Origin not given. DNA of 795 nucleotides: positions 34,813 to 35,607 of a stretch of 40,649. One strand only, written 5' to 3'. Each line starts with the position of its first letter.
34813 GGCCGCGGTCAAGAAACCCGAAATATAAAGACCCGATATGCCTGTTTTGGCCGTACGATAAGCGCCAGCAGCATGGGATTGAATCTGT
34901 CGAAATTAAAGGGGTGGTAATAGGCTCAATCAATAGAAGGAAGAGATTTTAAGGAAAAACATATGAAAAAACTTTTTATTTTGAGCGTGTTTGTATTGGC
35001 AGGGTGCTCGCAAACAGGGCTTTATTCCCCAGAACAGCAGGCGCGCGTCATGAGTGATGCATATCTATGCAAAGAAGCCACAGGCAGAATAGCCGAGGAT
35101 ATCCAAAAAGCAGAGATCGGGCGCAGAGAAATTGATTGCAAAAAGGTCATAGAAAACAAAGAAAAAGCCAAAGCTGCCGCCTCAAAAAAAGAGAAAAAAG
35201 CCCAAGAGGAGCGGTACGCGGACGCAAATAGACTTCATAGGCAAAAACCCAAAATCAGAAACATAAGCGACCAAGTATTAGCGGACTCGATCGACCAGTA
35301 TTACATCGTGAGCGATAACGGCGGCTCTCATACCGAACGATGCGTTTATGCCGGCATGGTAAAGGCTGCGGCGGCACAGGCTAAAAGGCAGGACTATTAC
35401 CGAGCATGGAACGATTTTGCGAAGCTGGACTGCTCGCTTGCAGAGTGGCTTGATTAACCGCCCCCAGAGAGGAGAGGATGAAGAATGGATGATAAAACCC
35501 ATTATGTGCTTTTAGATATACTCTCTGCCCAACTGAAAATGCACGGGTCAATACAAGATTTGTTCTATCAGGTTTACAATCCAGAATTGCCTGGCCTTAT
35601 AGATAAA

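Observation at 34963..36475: Five-gene cassette read in one operon with the CI repressor: candidate lysogen-expressed exclusion or abortive-infection module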

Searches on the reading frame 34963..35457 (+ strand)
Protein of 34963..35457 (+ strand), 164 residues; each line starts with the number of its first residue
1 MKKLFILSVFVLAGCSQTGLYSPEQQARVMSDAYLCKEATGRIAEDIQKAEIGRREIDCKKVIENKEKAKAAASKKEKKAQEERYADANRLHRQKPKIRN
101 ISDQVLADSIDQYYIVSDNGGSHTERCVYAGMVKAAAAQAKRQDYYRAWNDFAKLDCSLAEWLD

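Call 3: search_protein_families(library=pfam, proteins=[window:34963-35457:+], max_evalue=1)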
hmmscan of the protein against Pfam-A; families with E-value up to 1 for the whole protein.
window:34963-35457:+ (164 aa): 1 family
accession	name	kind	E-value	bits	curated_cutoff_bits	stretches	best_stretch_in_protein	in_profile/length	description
PF08139.17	LPAM_1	-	0.43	11.6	20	1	2-16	2-18/18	Prokaryotic membrane lipoprotein lipid attachment site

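Call 4: search_protein_families(library=phrogs, proteins=[window:34963-35457:+], max_evalue=1)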
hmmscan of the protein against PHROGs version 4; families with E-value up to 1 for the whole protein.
window:34963-35457:+ (164 aa): 5 families
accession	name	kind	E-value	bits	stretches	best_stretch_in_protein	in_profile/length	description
phrog_6073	-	lysis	0.00092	20.5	1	1-18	3-20/67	Rz-like spanin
phrog_3774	-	unknown function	0.028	15.7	1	30-95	40-103/122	-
phrog_1119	-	moron, auxiliary metabolic gene and host takeover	0.032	15.6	1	1-32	1-33/78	Cor superinfection exclusion protein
phrog_15849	-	unknown function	0.056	14.6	1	1-63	1-61/94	-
phrog_34572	-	unknown function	0.28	11.8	0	69-101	23-55/187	-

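Call 9: find_encoding_contigs(protein=window:34963-35457:+, flank=10000, max_places=10)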
Protein window:34963-35457:+ (164 aa): no gene with exactly this product is on record in the collection.

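Call 11: find_related_loci(query=window:34963-35457:+, collection=viral_contigs, flank=6000)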
Query window:34963-35457:+ (164 aa) in viral_contigs; peptide patterns used: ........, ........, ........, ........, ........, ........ (x = any residue, [..] = any of these).
58 stretches matched a pattern, but none encodes a relative of the query by tblastn (E <= 1e-3).

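Call 26: find_homologous_proteins(query=window:34963-35454:+, max_evalue=0.01)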
Query window:34963-35454:+ (164 aa): 5 proteins with E <= 0.01 among 108 candidates.
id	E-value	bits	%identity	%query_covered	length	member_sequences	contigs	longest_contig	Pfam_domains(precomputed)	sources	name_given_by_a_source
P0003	1.0e-101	355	100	100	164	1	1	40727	-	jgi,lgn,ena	-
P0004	3.5e-56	208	57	100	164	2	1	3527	-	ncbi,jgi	-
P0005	1.6e-39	153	50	100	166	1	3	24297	-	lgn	-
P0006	1.5e-38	150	49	98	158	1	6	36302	-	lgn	-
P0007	1.8e-37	147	48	98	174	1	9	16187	-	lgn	-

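Call 27: find_encoding_contigs(protein=P0006, flank=10000, max_places=4)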
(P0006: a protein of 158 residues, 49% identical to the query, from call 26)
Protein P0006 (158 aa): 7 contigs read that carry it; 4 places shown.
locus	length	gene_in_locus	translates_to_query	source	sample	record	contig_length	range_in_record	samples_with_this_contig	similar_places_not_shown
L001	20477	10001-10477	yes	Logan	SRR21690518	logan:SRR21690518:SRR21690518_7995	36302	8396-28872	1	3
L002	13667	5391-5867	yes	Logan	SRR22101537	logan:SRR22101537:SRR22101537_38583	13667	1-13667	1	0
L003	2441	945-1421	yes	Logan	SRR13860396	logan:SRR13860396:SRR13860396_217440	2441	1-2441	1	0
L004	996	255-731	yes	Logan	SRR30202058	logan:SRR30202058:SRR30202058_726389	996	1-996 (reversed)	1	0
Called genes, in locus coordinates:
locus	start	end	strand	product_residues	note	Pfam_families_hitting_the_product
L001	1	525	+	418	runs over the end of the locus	-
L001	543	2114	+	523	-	PF00437:T2SSE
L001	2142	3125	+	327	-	PF00482:T2SSF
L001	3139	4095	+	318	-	PF00482:T2SSF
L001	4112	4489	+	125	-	PF00072:Response_reg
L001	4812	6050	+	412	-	PF13356:Arm-DNA-bind_3, PF14659:Phage_int_SAM_3 (weak), PF22022:Phage_int_M, PF00589:Phage_integrase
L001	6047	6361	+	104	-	-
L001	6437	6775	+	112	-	-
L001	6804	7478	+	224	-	PF20109:Trans_reg_dom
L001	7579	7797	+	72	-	PF12728:HTH_17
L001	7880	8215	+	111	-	-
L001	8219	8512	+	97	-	PF22324:HTH_91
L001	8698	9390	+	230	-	PF23343:REP_ORF2-G2P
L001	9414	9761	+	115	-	-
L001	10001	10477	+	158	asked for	-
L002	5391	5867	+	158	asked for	-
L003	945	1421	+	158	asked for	-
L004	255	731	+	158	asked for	-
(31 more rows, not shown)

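Call 28: find_encoding_contigs(protein=P0005, flank=10000, max_places=3)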
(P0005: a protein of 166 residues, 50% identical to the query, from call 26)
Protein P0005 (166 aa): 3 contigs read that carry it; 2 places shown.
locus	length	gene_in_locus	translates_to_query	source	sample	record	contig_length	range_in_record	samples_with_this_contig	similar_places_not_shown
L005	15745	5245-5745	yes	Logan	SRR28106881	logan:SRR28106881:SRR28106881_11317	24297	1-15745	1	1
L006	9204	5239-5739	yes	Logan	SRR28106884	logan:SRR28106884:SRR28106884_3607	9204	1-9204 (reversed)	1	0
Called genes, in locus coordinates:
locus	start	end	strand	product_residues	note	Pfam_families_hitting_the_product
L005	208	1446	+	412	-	PF13356:Arm-DNA-bind_3, PF14659:Phage_int_SAM_3 (weak), PF22022:Phage_int_M, PF00589:Phage_integrase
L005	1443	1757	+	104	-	-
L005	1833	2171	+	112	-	-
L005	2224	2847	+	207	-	-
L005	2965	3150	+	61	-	PF12728:HTH_17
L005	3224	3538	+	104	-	-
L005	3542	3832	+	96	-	PF22324:HTH_91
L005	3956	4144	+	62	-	-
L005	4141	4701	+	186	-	PF23343:REP_ORF2-G2P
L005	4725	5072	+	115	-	-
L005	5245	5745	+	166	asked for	-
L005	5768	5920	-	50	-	-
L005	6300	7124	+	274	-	-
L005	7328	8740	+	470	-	PF13520:AA_permease_2, PF00324:AA_permease, PF13906:AA_permease_C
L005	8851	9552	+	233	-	PF13629:T2SS-T3SS_pil_N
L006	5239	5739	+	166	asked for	-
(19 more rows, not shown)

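Call 29: find_encoding_contigs(protein=P0007, flank=10000, max_places=4)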
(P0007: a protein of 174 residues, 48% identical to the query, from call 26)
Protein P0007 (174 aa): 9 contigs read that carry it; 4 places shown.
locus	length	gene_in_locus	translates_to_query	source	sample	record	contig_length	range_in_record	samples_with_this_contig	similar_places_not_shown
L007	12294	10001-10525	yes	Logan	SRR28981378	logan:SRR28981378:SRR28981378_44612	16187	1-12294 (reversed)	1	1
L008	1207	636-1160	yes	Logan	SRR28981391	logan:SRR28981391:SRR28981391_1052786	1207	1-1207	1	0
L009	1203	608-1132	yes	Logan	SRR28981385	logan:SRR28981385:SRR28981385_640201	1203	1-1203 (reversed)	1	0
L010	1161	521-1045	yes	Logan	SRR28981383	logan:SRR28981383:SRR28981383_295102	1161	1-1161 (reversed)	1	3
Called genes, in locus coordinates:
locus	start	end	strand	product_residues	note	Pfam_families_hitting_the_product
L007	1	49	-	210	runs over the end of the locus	-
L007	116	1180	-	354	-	PF04233:Phage_Mu_F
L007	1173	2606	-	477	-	PF13264:DUF4055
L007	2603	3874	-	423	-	PF03237:Terminase_6N, PF17289:Terminase_6C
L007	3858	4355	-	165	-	-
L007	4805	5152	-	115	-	-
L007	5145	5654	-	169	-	-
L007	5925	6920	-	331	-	PF13545:HTH_Crp_2 (weak), PF13730:HTH_36, PF05732:RepL (faint)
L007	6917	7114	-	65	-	-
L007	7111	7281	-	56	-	-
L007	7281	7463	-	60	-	-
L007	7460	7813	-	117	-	PF05866:RusA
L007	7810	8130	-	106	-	PF10073:GapR_DNA-bd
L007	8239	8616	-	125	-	-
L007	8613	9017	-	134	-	-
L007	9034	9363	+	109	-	-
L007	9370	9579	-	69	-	PF01381:HTH_3 (weak)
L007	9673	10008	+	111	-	PF01381:HTH_3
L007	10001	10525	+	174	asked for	-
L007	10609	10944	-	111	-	-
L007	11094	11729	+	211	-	-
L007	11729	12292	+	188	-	?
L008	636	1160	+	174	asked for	-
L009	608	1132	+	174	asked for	-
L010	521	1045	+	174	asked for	-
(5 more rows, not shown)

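Call 30: find_encoding_contigs(protein=P0004, flank=10000, max_places=3)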
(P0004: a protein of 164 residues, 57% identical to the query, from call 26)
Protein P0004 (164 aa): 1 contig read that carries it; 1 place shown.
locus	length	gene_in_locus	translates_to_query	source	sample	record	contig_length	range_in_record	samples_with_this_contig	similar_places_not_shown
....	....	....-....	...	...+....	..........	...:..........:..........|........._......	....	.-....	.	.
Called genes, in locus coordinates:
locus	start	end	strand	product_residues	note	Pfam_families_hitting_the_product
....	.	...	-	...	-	?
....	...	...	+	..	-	-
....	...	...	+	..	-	-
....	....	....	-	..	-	-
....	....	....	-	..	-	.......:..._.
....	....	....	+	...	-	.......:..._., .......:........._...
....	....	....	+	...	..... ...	-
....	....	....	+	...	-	-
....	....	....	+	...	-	?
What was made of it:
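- It is a lipoprotein carried by prophages and by a small integrative element as terminal cargo (calls 27-30).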

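Call 37: find_related_loci(query=A1, collection=genome_contigs, flank=8000)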
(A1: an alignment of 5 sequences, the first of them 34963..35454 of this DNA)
Query A1 (164 aa) in genome_contigs; peptide patterns used: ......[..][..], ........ (x = any residue, [..] = any of these).
47 stretches matched a pattern; 1 encode a relative of the query (tblastn E <= 1e-3); 1 distinct loci.
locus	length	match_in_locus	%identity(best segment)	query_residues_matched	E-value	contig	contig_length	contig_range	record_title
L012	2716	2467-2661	52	95-160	2e-16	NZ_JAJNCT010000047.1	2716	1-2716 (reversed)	Comamonas koreensis strain KCTC 12005 platanus_K_17_124_47, whole genome shotgun sequence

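Call 38: find_related_loci(query=A1, collection=viral_contigs, flank=8000)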
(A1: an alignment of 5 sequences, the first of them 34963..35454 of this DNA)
Query A1 (164 aa) in viral_contigs; peptide patterns used: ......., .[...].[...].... (x = any residue, [..] = any of these).
56 stretches matched a pattern, but none encodes a relative of the query by tblastn (E <= 1e-3).

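Call 44: search_protein_families(library=padloc, proteins=[window:34963-35457:+], max_evalue=1)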
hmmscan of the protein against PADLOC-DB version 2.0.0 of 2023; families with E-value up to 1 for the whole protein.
window:34963-35457:+ (164 aa): 0 families

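Call 45: search_protein_families(library=ncbifam, proteins=[window:34963-35457:+], max_evalue=1)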
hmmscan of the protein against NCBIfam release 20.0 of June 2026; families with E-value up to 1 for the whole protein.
window:34963-35457:+ (164 aa): 3 families
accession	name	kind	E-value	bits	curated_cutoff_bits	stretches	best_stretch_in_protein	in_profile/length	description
NF045617.1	mostly_LP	subfamily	0.0095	16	43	1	3-70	2-71/119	putative T6SS immunity periplasmic lipoprotein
NF040598.1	Ala_zip_lipo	subfamily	0.01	16.3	43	1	5-83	8-76/90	Lpp/OprI family alanine-zipper lipoprotein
NF040519.1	Sbal_3080_fam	subfamily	0.044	14.2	80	1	5-70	2-69/136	Sbal_3080 family lipoprotein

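Call 46: search_solved_structures(query=A1, max_evalue=10)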
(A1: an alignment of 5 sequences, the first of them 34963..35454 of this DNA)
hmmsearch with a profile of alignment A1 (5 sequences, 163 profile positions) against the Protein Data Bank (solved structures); distinct sequences matched with E-value up to 10: 0.
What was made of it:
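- On Cor/Llp/Ltp superinfection-exclusion lipoproteins: A profile search of PDB sequences found nothing (call 46).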

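Call 53: predict_structure(alignment_id=A1)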
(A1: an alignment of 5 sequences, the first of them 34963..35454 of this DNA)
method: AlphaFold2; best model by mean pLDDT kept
length: 164 residues; sequences in the alignment: 5
mean_pLDDT: 76.7   pTM: 0.50
mean pLDDT of the five models: 76.7, 76.7, 75.6, 74.5, 70.8
residues with pLDDT >= 90: 40; 70-90: 87; 50-70: 17; < 50: 20
segments of 3 or more residues with pLDDT < 50: 1-19
pLDDT, mean of each block of 10 residues (from residue 1): 40 43 69 74 77 81 77 75 72 86 95 91 89 95 90 79 59
secondary structure, 60 per line:
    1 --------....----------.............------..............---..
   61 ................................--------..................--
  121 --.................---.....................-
elements in order: H9-12 H23-35 H42-55 H59-92 H101-118 H123-139 H143-163
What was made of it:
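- The AF2 model is all-helical, with pLDDT around 90 over the C-terminal domain (call 53).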

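Call 59: fold_search(model_id=the predicted structure, library=pdb)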
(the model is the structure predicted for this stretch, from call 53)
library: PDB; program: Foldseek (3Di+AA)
matches with E <= 10: 116; with E <= 0.001: 0
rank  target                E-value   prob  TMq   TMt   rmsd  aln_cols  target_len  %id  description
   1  7s0z_A                9.0e-01  0.47  0.26  0.10   5.2        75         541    9  Structures of TcdB in complex with R-Ras (released 2021-09-08)
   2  3t6g_B                9.5e-01  0.66  0.22  0.27   8.6        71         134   15  Structure of the complex between NSP3 (SHEP1) and p130Cas (released 2011-11-23)
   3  7dgu                  9.5e-01  0.63  0.24  0.37   4.9        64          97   16  De novo designed protein H4A1R (released 2021-11-24)
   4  3hiu_C                1.1e+00  0.23  0.25  0.28  24.4       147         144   11  The crystal structure of protein (XCC3681) from Xanthomonas campestris pv. campestris str. ATCC 33913 (released 2009-07-14)
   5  7s0y_A                1.2e+00  0.38  0.24  0.09   5.2        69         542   10  Structures of TcdB in complex with Cdc42 (released 2021-09-08)
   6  9y6s_8r               1.3e+00  0.18  0.31  0.28  10.6       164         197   10  96-nm repeat of the Leishmania tarentolae doublet microtubule (released 2025-12-17)
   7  3hiu_B                1.6e+00  0.16  0.25  0.28  22.3       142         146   14  The crystal structure of protein (XCC3681) from Xanthomonas campestris pv. campestris str. ATCC 33913 (released 2009-07-14)
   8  5vqm_A                1.7e+00  0.30  0.27  0.11   5.1        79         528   10  Clostridium difficile TcdB-GTD bound to PA41 Fab (released 2017-12-06)
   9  9bon_A                1.9e+00  0.41  0.28  0.10   4.3        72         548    6  Crystal structure of glucosyltransferase (GTD) domain of TpeL (released 2024-08-07)
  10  2gyq_A                2.0e+00  0.13  0.23  0.23  26.0       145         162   12  YcfI, a putative structural protein from Rhodopseudomonas palustris. (released 2006-06-13)
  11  9jm8_B                2.7e+00  0.35  0.23  0.50   4.6        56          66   18  Crystal structure of de novo designed light-responsive heterodimer 7 (LRD-7) (released 2025-08-27)
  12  5cwo_A                2.7e+00  0.14  0.19  0.15   8.2        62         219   18  Crystal structure of de novo designed helical repeat protein DHR76 (released 2015-12-16)
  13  9bon_B                2.8e+00  0.30  0.28  0.11   4.3        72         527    6  Crystal structure of glucosyltransferase (GTD) domain of TpeL (released 2024-08-07)
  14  9k7t_A                2.8e+00  0.16  0.25  0.38   7.7        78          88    8  Crystal structure of designed zinc-induced homotetramer C4-Zn1-HEHE-1 (released 2025-10-29)
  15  5w93_A                3.0e+00  0.28  0.21  0.25   8.0        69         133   14  p130Cas complex with paxillin LD1 (released 2017-09-06)
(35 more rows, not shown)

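Call 61: fold_search(model_id=the predicted structure, library=viral)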
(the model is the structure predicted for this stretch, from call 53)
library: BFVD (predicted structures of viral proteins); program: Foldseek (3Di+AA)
matches with E <= 10: 156; with E <= 0.001: 0
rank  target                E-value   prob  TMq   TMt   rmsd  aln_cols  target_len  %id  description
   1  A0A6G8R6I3            7.0e-01  0.41  0.26  0.43  13.7        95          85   19  Uncharacterized protein [Synechococcus phage S-H34]
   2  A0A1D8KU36            1.2e+00  0.82  0.34  0.66   2.7        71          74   10  Uncharacterized protein [Synechococcus phage S-CAM7]
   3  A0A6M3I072            1.6e+00  0.30  0.25  0.43   4.2        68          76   12  (no name in the UniProt tables at hand)
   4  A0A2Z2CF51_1          1.6e+00  0.09  0.24  0.04  23.2       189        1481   12  (no name in the UniProt tables at hand)
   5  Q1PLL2                1.7e+00  0.15  0.20  0.10  12.2        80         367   15  RNA-directed RNA polymerase L (Fragment) [Punta toro phlebovirus]
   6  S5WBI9                2.4e+00  0.63  0.32  0.57   3.1        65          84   11  Uncharacterized protein [Pseudomonas phage PaBG]
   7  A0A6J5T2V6            2.6e+00  0.14  0.30  0.09  14.5       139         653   14  Uncharacterized protein [uncultured Caudovirales phage]
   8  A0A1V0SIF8            2.6e+00  0.07  0.22  0.10  15.2       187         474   10  Uncharacterized protein [Klosneuvirus KNV1]
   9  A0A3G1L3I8            2.8e+00  0.35  0.29  0.34   3.9        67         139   16  Uncharacterized protein [Synechococcus phage S-CBWM1]
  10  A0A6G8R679            3.0e+00  0.44  0.33  0.63   4.5        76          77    9  Uncharacterized protein [Synechococcus phage S-N03]
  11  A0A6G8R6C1            3.0e+00  0.44  0.31  0.45   3.1        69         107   12  Uncharacterized protein [Synechococcus phage S-H34]
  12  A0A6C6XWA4            3.1e+00  0.33  0.31  0.48   3.8        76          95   10  (no name in the UniProt tables at hand)
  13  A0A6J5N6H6            3.1e+00  0.08  0.26  0.06  20.2       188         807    7  Uncharacterized protein [uncultured Caudovirales phage]
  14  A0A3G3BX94            3.1e+00  0.07  0.23  0.23  17.4       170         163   10  (no name in the UniProt tables at hand)
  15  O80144                3.3e+00  0.30  0.29  0.54   3.5        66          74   14  E16 [Lactococcus phage bIL170]
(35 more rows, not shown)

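Call 73: search_dna_similar(query=window:34963-35454:+, collection=phages, mode=protein, max_evalue=0.01, max_rows=20)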
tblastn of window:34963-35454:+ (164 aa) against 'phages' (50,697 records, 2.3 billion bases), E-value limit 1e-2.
No match.

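Call 97: list_cluster_members(proteins=[P0003, P0004, P0001, P0008, P0006])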
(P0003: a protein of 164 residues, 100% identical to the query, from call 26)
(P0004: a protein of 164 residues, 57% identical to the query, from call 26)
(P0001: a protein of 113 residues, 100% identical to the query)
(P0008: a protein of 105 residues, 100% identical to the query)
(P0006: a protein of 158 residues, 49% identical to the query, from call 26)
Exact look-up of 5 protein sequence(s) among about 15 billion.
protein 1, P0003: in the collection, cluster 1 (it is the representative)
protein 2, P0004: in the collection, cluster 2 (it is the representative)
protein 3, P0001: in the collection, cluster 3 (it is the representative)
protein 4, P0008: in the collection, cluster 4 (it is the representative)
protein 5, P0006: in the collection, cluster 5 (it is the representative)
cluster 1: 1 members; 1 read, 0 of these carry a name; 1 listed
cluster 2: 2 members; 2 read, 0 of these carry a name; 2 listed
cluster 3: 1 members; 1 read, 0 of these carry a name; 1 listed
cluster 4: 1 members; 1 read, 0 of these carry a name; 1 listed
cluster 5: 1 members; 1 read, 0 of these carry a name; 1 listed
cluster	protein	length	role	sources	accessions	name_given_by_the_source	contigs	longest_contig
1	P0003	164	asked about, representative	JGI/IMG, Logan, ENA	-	-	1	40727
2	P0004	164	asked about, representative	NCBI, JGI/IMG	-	-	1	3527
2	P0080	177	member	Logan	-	-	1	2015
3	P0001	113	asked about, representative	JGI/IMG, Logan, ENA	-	-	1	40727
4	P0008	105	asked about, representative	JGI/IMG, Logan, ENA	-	-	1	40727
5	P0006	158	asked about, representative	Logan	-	-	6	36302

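Call 100: search_dna_similar(query=window:34963-35454:+, collection=plasmids, mode=protein, max_evalue=0.01, max_rows=15)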
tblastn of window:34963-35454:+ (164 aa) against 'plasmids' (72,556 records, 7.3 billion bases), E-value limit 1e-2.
No match.
